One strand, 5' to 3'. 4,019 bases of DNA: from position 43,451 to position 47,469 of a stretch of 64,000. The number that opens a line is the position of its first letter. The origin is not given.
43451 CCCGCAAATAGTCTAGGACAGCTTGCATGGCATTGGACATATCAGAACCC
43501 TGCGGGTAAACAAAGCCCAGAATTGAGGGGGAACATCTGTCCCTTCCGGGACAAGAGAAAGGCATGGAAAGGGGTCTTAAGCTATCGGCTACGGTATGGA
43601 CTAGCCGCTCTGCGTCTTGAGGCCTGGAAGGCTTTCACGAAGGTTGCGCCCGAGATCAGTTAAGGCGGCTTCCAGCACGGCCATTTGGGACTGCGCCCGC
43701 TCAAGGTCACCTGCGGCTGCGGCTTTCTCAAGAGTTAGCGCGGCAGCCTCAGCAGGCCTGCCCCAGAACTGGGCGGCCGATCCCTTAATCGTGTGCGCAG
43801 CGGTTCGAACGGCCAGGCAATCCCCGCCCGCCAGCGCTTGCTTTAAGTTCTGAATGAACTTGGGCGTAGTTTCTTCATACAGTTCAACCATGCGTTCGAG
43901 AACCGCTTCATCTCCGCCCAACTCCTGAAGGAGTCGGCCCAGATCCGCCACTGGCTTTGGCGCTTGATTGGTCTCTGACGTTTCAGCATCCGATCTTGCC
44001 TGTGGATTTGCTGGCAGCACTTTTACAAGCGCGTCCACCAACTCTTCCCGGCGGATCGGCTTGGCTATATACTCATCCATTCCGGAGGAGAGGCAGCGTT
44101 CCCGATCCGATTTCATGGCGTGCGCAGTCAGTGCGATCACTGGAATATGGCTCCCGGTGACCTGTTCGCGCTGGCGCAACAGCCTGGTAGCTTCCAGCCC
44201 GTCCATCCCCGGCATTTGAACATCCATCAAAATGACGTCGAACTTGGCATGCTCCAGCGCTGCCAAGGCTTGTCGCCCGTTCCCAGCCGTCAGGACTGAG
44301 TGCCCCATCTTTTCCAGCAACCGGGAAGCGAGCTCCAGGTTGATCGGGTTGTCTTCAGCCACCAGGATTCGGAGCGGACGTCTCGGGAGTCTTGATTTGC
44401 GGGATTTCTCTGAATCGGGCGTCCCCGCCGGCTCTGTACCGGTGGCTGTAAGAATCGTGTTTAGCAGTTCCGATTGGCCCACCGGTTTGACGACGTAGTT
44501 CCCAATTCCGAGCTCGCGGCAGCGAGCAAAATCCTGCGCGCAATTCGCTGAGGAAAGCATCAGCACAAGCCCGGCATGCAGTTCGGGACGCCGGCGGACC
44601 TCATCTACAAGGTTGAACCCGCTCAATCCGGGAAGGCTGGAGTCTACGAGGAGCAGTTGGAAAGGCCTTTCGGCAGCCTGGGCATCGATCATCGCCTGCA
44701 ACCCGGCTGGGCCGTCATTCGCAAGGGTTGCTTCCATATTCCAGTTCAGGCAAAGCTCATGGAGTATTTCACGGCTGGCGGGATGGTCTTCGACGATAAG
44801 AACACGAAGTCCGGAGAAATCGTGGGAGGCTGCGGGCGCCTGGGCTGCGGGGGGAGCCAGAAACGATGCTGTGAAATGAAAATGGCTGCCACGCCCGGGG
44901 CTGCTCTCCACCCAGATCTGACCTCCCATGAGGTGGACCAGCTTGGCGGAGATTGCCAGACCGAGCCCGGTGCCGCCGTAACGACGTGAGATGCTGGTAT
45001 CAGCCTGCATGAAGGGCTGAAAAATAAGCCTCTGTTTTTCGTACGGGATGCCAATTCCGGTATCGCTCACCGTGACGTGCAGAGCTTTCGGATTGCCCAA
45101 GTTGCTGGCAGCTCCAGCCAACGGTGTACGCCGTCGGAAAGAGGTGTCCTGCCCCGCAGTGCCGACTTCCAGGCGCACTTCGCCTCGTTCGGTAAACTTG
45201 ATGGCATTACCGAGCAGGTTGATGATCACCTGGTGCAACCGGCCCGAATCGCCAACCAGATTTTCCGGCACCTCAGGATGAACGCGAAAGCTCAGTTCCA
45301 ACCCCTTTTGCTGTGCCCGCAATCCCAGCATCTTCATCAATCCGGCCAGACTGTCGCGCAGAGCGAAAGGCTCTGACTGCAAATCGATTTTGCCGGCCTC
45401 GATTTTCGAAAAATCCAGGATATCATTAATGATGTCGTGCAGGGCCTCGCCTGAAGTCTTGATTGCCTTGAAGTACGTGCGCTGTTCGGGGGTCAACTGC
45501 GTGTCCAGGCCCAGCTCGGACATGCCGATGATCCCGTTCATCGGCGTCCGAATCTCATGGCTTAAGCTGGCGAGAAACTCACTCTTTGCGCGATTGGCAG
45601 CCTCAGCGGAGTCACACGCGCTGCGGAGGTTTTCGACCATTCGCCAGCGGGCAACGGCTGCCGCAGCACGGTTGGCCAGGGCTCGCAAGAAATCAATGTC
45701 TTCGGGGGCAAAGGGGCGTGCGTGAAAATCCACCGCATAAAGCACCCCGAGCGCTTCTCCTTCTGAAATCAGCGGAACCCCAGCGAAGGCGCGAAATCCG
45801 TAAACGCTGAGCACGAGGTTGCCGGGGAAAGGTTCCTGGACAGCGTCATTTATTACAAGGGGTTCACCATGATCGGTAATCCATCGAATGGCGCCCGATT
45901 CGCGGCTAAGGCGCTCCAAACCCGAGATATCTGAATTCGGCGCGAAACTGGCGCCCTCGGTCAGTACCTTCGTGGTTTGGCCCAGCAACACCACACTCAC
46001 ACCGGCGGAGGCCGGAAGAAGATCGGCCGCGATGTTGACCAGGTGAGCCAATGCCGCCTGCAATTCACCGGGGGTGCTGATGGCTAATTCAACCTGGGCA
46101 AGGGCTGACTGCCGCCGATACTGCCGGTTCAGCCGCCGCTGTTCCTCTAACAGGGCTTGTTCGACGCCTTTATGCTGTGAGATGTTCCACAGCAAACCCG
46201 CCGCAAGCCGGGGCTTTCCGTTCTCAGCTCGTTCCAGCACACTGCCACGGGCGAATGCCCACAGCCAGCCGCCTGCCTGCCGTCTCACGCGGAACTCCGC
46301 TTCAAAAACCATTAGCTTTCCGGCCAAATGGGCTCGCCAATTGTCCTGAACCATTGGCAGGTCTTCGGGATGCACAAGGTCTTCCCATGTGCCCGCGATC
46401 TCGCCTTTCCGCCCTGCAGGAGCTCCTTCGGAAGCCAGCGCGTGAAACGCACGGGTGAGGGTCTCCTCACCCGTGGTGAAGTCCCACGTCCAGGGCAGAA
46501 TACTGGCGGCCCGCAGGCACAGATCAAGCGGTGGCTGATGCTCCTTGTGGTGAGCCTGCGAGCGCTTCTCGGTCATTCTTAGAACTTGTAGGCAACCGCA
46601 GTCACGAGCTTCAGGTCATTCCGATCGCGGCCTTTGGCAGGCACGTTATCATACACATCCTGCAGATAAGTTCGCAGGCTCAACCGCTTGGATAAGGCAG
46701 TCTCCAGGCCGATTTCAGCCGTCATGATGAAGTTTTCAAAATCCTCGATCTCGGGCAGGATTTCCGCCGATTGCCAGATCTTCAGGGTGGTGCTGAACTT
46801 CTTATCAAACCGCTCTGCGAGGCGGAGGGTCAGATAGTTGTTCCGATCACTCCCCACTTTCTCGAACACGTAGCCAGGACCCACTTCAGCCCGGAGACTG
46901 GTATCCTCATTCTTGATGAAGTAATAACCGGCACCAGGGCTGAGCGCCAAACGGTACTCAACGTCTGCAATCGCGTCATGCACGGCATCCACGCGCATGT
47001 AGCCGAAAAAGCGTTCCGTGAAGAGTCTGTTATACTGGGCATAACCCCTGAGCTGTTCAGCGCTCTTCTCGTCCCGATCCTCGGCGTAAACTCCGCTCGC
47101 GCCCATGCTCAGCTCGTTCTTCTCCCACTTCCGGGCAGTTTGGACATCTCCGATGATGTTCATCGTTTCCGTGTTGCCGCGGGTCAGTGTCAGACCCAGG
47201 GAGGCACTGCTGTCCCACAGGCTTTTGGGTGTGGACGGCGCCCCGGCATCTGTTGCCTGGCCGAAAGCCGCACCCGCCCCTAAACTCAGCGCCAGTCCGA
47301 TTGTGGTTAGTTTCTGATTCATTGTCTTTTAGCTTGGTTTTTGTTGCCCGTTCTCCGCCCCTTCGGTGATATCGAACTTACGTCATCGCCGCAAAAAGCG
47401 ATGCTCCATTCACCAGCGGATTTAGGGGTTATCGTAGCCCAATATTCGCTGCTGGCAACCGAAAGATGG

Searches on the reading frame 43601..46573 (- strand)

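Call 19: search_protein_families(library=pfam, proteins=[window:43601-46573:-], max_evalue=0.001)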
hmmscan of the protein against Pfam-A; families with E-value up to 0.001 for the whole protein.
window:43601-46573:- (990 aa): 8 families
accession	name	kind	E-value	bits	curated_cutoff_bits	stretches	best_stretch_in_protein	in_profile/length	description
PF00072.30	Response_reg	-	7.5e-51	171.4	30.2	2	736-849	1-110/111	Response regulator receiver domain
PF02518.31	HATPase_c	-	6.3e-28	97.9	26.4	1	441-569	1-107/111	Histidine kinase-, DNA gyrase B-, and HSP90-like ATPase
PF00512.31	HisKA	-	1.3e-22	80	26.9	1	329-394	1-66/66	His Kinase A (phospho-acceptor) domain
PF01590.32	GAF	-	3.7e-17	63.5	22.4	1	170-307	1-133/133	GAF domain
PF08447.18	PAS_3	-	1.1e-15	58.1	25.6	1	60-125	20-86/89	PAS fold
PF13185.12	GAF_2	-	1.3e-13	51.7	28.6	1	171-307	4-135/136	GAF domain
PF01627.28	Hpt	-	3.3e-12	46.9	24.6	1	894-974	1-81/84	Hpt domain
PF13492.12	GAF_3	-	6.6e-08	33.5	27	1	171-309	2-129/129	GAF domain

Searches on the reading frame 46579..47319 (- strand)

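Call 19: search_protein_families(library=pfam, proteins=[window:46579-47319:-], max_evalue=0.001)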
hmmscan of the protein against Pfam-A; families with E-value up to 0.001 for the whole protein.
window:46579-47319:- (246 aa): 1 family
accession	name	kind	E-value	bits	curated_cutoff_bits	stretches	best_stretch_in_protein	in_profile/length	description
PF04338.18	DUF481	-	1.6e-45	156.1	21.1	1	40-246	2-210/210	Protein of unknown function, DUF481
